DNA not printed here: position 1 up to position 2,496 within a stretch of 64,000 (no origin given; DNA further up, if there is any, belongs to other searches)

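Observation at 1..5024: Coupled operon linking a PorT-like outer-membrane barrel, a T9SS-sorted LamG/SprB-repeat protein and a SpvB/TcB-like toxin-scaffold protein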

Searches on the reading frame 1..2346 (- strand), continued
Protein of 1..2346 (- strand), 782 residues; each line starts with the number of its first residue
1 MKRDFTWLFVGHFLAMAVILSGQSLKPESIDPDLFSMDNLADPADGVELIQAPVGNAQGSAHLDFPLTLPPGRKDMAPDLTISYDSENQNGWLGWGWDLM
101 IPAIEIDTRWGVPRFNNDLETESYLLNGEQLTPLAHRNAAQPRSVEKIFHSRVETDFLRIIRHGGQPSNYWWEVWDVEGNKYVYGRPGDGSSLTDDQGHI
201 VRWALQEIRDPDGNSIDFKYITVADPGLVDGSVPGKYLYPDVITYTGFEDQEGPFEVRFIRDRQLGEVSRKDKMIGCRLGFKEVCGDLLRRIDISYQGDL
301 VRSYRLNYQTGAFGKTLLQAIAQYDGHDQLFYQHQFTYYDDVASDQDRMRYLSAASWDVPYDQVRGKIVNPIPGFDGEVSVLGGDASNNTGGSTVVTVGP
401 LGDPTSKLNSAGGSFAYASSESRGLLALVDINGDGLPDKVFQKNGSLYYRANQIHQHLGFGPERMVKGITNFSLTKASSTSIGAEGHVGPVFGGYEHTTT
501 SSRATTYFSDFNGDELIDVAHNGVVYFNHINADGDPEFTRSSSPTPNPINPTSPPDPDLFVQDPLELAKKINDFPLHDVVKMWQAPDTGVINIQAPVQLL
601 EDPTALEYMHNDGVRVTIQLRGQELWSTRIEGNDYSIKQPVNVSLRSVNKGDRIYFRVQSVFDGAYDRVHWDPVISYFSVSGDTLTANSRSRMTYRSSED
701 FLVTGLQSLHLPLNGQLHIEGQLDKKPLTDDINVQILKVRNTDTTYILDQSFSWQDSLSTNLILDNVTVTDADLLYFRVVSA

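Call 50: fold_search(model_id=the predicted structure, library=pdb)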
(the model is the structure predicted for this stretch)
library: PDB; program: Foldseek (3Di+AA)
matches with E <= 10: 1009; with E <= 0.001: 15
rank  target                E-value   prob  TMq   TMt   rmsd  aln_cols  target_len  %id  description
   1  5kis_A                7.6e-15  1.00  0.30  0.17  19.8       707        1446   14  YenB/RHS2 complex (released 2017-08-09)
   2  6sue_F                1.3e-14  1.00  0.30  0.12  24.4       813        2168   14  Structure of Photorhabdus luminescens Tc holotoxin pore, Mutation TccC3-D651A (released 2019-11-06)
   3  6l7i_F                6.2e-14  1.00  0.30  0.17  29.8       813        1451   14  Signal substraction of TcdB1-TccC2 and part of TcdA1 (released 2021-03-31)
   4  4igl_C                7.5e-14  1.00  0.29  0.17  24.6       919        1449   12  Structure of the RHS-repeat containing BC component of the secreted ABC toxin complex from Yersinia entomophaga (released 2013-08-07)
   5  9c4k_P                7.9e-14  1.00  0.30  0.17  24.9       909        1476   14  Yersinia entomophaga holotoxin complex in prepore conformation (released 2025-12-31)
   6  4igl_A                1.3e-13  1.00  0.31  0.18  17.7       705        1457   14  Structure of the RHS-repeat containing BC component of the secreted ABC toxin complex from Yersinia entomophaga (released 2013-08-07)
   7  6sup                  4.0e-13  1.00  0.31  0.12  17.8       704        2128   13  Crystal Structure of TcdB2-TccC3-Cdc42 (released 2019-12-04)
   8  6suq                  4.8e-13  1.00  0.31  0.13  20.3       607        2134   14  Crystal Structure of TcdB2-TccC3-TEV (released 2019-12-04)
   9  6h6g                  1.3e-12  1.00  0.31  0.12  16.4       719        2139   13  Crystal Structure of TcdB2-TccC3 without hypervariable C-terminal region (released 2018-10-03)
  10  6p0x_A                1.7e-10  1.00  0.27  0.62   6.5       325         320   21  Structure of the N-terminal domain of effector protein SpvB from Salmonella typhimurium strain LT2 (released 2019-06-19)
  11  9efi_A                1.1e-04  0.47  0.07  0.07  26.6       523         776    9  VIP3Cb1 Protoxin Structure (released 2025-06-18)
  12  7js4                  3.1e-04  0.47  0.08  0.07  30.4       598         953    7  The structure of the M60 catalytic domain with the CBM51-1 and CBM51-2 domains from Clostridium perfringens ZmpB (released 2021-02-03)
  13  5ifp_A                5.5e-04  0.47  0.10  0.08  27.6       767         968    9  STRUCTURE OF BETA-GALACTOSIDASE FROM ASPERGILLUS NIGER (released 2017-04-19)
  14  8xcj_F                5.5e-04  0.21  0.06  0.09  36.8       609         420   11  Open State of central tail fiber of bacteriophage lambda upon binding to LamB (gpJ713-LamB complex) (released 2024-05-01)
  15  5ift_A                7.7e-04  0.51  0.10  0.08  26.3       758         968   10  STRUCTURE OF E298Q-BETA-GALACTOSIDASE FROM ASPERGILLUS NIGER IN COMPLEX WITH 3-b-Galactopyranosyl glucose (released 2017-04-19)
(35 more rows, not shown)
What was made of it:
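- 1..618 (-): Start of a family-specific insert of roughly 550-600 aa of beta-sandwich modules that splits the propeller (aa ~577 onward, with recurring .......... / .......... strands). Foldseek gives probability 0.99 to tandem CBM51 modules at low TM (call 50).
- Structural match of the N-terminus to YenB, TcdB2 and TcdB1: E about 1e-14, probability 1.0 (call 50).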

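Call 51: search_protein_families(library=pfam, proteins=[L012:18424-18849:+, L021:18521-18949:+, L017:16776-17306:+, L042:12073-12645:+, L046:18334-18924:+, L010:18309-18878:+, L041:18982-19833:+, L027:18290-18895:+, L035:18370-19377:+, L029:14015-14923:+], max_evalue=0.01)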
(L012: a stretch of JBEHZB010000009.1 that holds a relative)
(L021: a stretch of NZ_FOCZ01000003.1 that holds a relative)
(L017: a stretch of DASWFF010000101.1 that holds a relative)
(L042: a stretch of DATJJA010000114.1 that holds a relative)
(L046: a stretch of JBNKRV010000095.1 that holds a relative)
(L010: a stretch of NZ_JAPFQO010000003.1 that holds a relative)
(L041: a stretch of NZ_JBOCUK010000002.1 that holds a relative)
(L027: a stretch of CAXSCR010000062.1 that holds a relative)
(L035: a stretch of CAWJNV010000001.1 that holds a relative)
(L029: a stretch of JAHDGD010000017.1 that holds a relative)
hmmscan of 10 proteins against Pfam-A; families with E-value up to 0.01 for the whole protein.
L012:18424-18849:+ (141 aa): 0 families

L021:18521-18949:+ (142 aa): 0 families

L017:16776-17306:+ (176 aa): 0 families

L042:12073-12645:+ (190 aa): 1 family
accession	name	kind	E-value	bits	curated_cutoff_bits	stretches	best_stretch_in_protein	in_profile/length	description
PF17294.7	Lipoprotein_22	-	0.0038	17.4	28.5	1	49-145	15-109/166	Uncharacterised lipoprotein family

L046:18334-18924:+ (196 aa): 0 families

L010:18309-18878:+ (189 aa): 0 families

L041:18982-19833:+ (283 aa): 3 families
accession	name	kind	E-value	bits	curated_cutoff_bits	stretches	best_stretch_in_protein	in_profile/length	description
PF23952.1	LRR_EndoS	-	2e-05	25.2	27.9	0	182-267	18-99/116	Endo-beta-N-acetylglucosaminidase EndoS LRR domain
PF23598.1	LRR_14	-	8.4e-05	21.9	40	1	103-193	92-177/353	Leucine-rich repeat region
PF12799.13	LRR_4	-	0.00023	21.7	27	0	215-256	1-40/44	Leucine Rich repeats (2 copies)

L027:18290-18895:+ (201 aa): 0 families

L035:18370-19377:+ (335 aa): 0 families

L029:14015-14923:+ (302 aa): 5 families
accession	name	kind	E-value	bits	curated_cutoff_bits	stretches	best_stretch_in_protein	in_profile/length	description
PF12796.13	Ank_2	-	4.1e-17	62.9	27.3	2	46-141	7-89/90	Ankyrin repeats (3 copies)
PF00023.36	Ank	-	2.1e-14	53.3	21.1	1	70-101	1-32/33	Ankyrin repeat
PF13637.12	Ank_4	-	1.4e-10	41.6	22.7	1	82-114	8-40/50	Ankyrin repeats (many copies)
PF13606.12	Ank_3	-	6.8e-09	35.6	22.3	0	70-98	1-29/30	Ankyrin repeat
PF13857.12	Ank_5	-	3.7e-06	27.6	27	0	69-108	14-53/56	Ankyrin repeats (many copies)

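Call 58: search_protein_families(library=pfam, proteins=[L021:5013-5798:+, L022:5785-6588:+, L074:5063-5860:+, L074:5891-6529:+, L027:7777-8754:+, L031:5104-5832:+, L048:5013-6149:+, L010:5156-5974:-, L017:3494-4033:+, L035:5922-6251:+], max_evalue=0.01)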
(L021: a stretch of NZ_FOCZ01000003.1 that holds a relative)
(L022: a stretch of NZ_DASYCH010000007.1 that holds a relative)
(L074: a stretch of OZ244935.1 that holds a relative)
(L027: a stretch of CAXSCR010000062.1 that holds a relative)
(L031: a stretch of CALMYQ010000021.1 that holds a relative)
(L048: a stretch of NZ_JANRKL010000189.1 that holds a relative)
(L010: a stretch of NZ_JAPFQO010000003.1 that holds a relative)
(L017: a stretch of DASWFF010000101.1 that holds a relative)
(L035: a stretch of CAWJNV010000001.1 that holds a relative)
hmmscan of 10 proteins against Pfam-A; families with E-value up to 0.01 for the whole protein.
L021:5013-5798:+ (261 aa): 1 family
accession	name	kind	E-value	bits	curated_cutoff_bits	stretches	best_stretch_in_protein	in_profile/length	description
PF13505.12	OMP_b-brl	-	0.00043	20.9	28.7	1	43-173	43-143/175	Outer membrane protein beta-barrel domain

L022:5785-6588:+ (267 aa): 2 families
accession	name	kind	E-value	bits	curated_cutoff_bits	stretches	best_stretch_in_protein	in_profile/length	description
PF14321.11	DUF4382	-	1.8e-35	122.6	25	1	34-175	2-136/136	Domain of unknown function (DUF4382)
PF11720.13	Inhibitor_I78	-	0.0065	17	23.6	0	55-90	12-47/65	Peptidase inhibitor I78 family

L074:5063-5860:+ (265 aa): 2 families
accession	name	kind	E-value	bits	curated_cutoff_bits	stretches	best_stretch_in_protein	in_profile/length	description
PF21926.2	FeeM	-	7.6e-05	23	27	1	116-189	66-133/158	N-acyl amino acid synthase FeeM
PF13444.12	Acetyltransf_5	-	0.0037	18.3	22.4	0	43-87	20-61/102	Acetyltransferase (GNAT) domain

L074:5891-6529:+ (212 aa): 5 families
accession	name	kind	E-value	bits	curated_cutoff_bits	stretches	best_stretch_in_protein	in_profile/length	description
PF04140.19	ICMT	-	6.4e-19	68.6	24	1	102-190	4-94/95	Isoprenylcysteine carboxyl methyltransferase (ICMT) family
PF04191.18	PEMT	-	2.2e-17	63.8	25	1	96-195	3-104/105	Phospholipid methyltransferase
PF06966.17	DUF1295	-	4.8e-08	33.2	20.4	1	58-202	84-233/235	Protein of unknown function (DUF1295)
PF04647.20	AgrB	-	0.0037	17.1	23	1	5-92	80-168/185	Accessory gene regulator B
PF23396.1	DUF7103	-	0.0042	17.5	27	0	32-107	33-108/159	Family of unknown function (DUF7103)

L027:7777-8754:+ (325 aa): 9 families
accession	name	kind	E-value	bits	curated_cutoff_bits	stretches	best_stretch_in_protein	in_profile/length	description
PF24681.1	Kelch_KLHDC2_KLHL20_DRC7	-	1.3e-19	70.9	50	2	62-227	24-193/221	KLHDC2/KLHL20/DRC7 Kelch-repeats domain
PF24996.1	NANM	-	2.2e-15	56.8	45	2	82-175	4-98/350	N-acetylneuraminate epimerase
PF01344.31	Kelch_1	-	4e-15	55.4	20.1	2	144-178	10-44/46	Kelch motif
PF13418.12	Kelch_4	-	1.2e-13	51.2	21.6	1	136-175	2-43/49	Galactose oxidase, central domain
PF07646.21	Kelch_2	-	4.2e-13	49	21.3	1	144-177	10-45/48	Kelch motif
PF24981.1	Beta-prop_ATRN-LZTR1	-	1.7e-11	44.4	50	1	104-309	5-225/289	Attractin/LZTR1 beta-propeller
PF13415.12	Kelch_3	-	4.3e-11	43.1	22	1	146-182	2-39/48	Galactose oxidase, central domain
PF13964.12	Kelch_6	-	4.4e-09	36.5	25.3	0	254-277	15-41/50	Kelch motif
PF25210.1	Kelch_FKB95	-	3.4e-08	33.9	70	1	144-280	41-166/268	FKB95, Kelch-repeats domain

L031:5104-5832:+ (242 aa): 1 family
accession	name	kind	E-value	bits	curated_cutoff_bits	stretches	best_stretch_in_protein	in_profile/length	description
PF04397.21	LytTR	-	1.3e-12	48.2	22.6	1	148-238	4-95/98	LytTr DNA-binding domain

L048:5013-6149:+ (378 aa): 3 families
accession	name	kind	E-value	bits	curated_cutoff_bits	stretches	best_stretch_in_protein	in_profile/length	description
PF12833.13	HTH_18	-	6.1e-23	81.4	33.6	1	290-368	1-79/80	Helix-turn-helix domain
PF00165.29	HTH_AraC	-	1.3e-13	51.1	26.6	1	331-368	6-42/42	Bacterial regulatory helix-turn-helix proteins, AraC family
PF07695.17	7TMR-DISM_7TM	-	6.5e-09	36.4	29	1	6-226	4-203/205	7TM diverse intracellular signalling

L010:5156-5974:- (272 aa): 1 family
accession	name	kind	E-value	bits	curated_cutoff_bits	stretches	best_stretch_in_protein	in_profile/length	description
PF01807.25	Zn_ribbon_DnaG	-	3.3e-05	24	24.9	1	3-76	6-76/98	CHC2 zinc finger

L017:3494-4033:+ (179 aa): 0 families

L035:5922-6251:+ (109 aa): 0 families
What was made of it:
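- The barrel is missing from about 13 loci, and no substitute barrel was found in the loci checked (call 58).
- Tried and rejected: None was found in the upstream ORFs checked (call 58).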

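Call 59: search_protein_families(library=pfam, proteins=[L045:3565-8058:+, L077:3-5291:+, L005:768-4019:+, L048:826-4857:+, L037:83-4174:+, L023:5990-9115:+, L049:6547-9588:+], max_evalue=0.001)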
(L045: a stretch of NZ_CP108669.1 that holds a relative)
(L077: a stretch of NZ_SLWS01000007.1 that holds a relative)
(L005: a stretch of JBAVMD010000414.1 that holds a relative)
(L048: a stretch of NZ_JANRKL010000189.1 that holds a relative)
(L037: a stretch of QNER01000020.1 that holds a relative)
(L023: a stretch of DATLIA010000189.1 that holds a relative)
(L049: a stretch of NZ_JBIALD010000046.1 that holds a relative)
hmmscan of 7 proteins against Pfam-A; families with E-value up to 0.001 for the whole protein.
L045:3565-8058:+ (1497 aa): 1 family
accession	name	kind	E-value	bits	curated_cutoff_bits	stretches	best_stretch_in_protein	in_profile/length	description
PF25275.1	Golvesin_C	-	6.2e-08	33.2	31.6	1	979-1070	44-130/132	Golvesin C-terminal domain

L077:3-5291:+ (1762 aa): 5 families
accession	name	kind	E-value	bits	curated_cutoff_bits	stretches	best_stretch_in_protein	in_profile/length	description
PF07977.19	FabA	-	1e-88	294.5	23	4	1619-1751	3-137/138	FabA-like domain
PF02801.28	Ketoacyl-synt_C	-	1.1e-28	100.1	20.8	1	2-105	10-117/119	Beta-ketoacyl synthase, C-terminal domain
PF00109.32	ketoacyl-synt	-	1.8e-20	74.1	20.8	1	210-362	78-221/252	Beta-ketoacyl synthase, N-terminal domain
PF16197.11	KAsynt_C_assoc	-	1.8e-08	35.2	33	1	110-172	5-66/111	Ketoacyl-synthetase C-terminal extension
PF00698.26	Acyl_transf_1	-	3.6e-05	23.8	32.7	1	615-830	81-277/319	Acyl transferase domain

L005:768-4019:+ (1083 aa): 8 families
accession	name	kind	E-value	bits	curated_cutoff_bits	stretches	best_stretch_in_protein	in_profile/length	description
PF13583.11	Reprolysin_4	-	1.2e-35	123.5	22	1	202-408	3-202/203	Metallo-peptidase family M12B Reprolysin-like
PF13582.12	Reprolysin_3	-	2.7e-24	86.5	22.4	1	235-356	2-123/123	Metallo-peptidase family M12B Reprolysin-like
PF04151.21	PPC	-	4.7e-21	75.9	25.9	2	784-850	1-70/70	Bacterial pre-peptidase C-terminal domain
PF13574.12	Reprolysin_2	-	1.4e-20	74.5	27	1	235-386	6-179/195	Metallo-peptidase family M12B Reprolysin-like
PF18962.6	Por_Secre_tail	-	6.7e-18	65.2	27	1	1010-1081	1-74/75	Secretion system C-terminal sorting domain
PF13688.12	Reprolysin_5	-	2e-17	64.5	27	1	201-384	2-191/196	Metallo-peptidase family M12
PF00041.27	fn3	-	7.3e-06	26.6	25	1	663-738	3-79/84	Fibronectin type III domain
PF25059.1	FN3_DSCAM-DSCAML_C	-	0.0004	21.1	39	1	688-752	22-85/89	DSCAM/DSCAML C-terminal Fn3-like domain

L048:826-4857:+ (1343 aa): 9 families
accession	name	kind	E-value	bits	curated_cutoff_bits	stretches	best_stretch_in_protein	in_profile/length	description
PF07494.17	Reg_prop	-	4.8e-45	146.2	20.4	1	435-458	1-24/24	Two component regulator propeller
PF02518.31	HATPase_c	-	1.3e-30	106.5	26.4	1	944-1056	2-109/111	Histidine kinase-, DNA gyrase B-, and HSP90-like ATPase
PF00072.30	Response_reg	-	6.5e-23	81.5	30.2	1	1096-1206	1-110/111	Response regulator receiver domain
PF07495.19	Y_Y_Y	-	1.5e-16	60.5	26.6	1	715-778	2-64/65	Y_Y_Y domain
PF12833.13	HTH_18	-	8.1e-16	58.5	33.6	1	1265-1340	3-78/80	Helix-turn-helix domain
PF00512.31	HisKA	-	9.9e-12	45.2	26.9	1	834-897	2-66/66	His Kinase A (phospho-acceptor) domain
PF23748.1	Beta-prop_LRRK2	-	1.1e-07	31.6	26.9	0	181-232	271-324/359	LRRK2 beta propeller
PF00165.29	HTH_AraC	-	0.00012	22.6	26.6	1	1302-1341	1-42/42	Bacterial regulatory helix-turn-helix proteins, AraC family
PF08450.18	SGL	-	0.00017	21.7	26.3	0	96-156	46-105/246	SMP-30/Gluconolactonase/LRE-like region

L037:83-4174:+ (1363 aa): 4 families
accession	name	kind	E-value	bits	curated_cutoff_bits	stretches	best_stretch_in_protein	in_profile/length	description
PF01510.30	Amidase_2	-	2.6e-21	76.8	26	1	1200-1326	4-127/131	N-acetylmuramoyl-L-alanine amidase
PF01551.29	Peptidase_M23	-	1.7e-18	67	28.7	1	602-708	2-93/96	Peptidase family M23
PF00395.25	SLH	-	2.8e-09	37.2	20.8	0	840-880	8-42/44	S-layer homology domain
PF08239.17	SH3_3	-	0.00011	22.7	27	0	410-450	17-53/54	Bacterial SH3 domain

L023:5990-9115:+ (1041 aa): 2 families
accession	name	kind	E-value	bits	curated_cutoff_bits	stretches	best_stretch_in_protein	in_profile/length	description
PF05345.18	He_PIG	-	2e-11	44.6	24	1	957-1041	2-96/96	Putative Ig domain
PF17996.7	CE2_N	-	1.1e-06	29.1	27.9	0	198-267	16-81/108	Carbohydrate esterase 2 N-terminal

L049:6547-9588:+ (1013 aa): 10 families
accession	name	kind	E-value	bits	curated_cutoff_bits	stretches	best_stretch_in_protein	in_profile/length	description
PF03704.23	BTAD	-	2.1e-34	119.4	22.1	1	128-272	1-146/146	Bacterial transcriptional activator domain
PF13424.12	TPR_12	-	3.8e-23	81.9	30.1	4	717-789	2-76/77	Tetratricopeptide repeat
PF00486.34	Trans_reg_C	-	3.6e-11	43.4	26.2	1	51-121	9-77/77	Transcriptional regulatory protein, C terminal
PF00931.28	NB-ARC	-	2.3e-10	40.6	23.5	1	345-530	19-208/248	NB-ARC domain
PF07719.23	TPR_2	-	1.3e-09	37.9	27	0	763-788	6-31/34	Tetratricopeptide repeat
PF00515.34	TPR_1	-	2e-09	37.3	27.8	0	841-861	4-24/34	Tetratricopeptide repeat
PF17874.7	TPR_MalT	-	5.7e-08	32.8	45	1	760-910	42-193/336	MalT-like TPR region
PF13374.12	TPR_10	-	8.1e-07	29.3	27.5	0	763-791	7-35/42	Tetratricopeptide repeat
PF13181.12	TPR_8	-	3.9e-06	27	25.7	0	765-789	8-32/34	Tetratricopeptide repeat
PF23938.1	DUF7273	-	0.00059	20.4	31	0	886-924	21-59/65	Domain of unknown function (DUF7273)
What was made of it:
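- On Tc toxin B-C cocoon (TcB/TcC): Seven large neighbours in other loci are not TcA (call 59).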
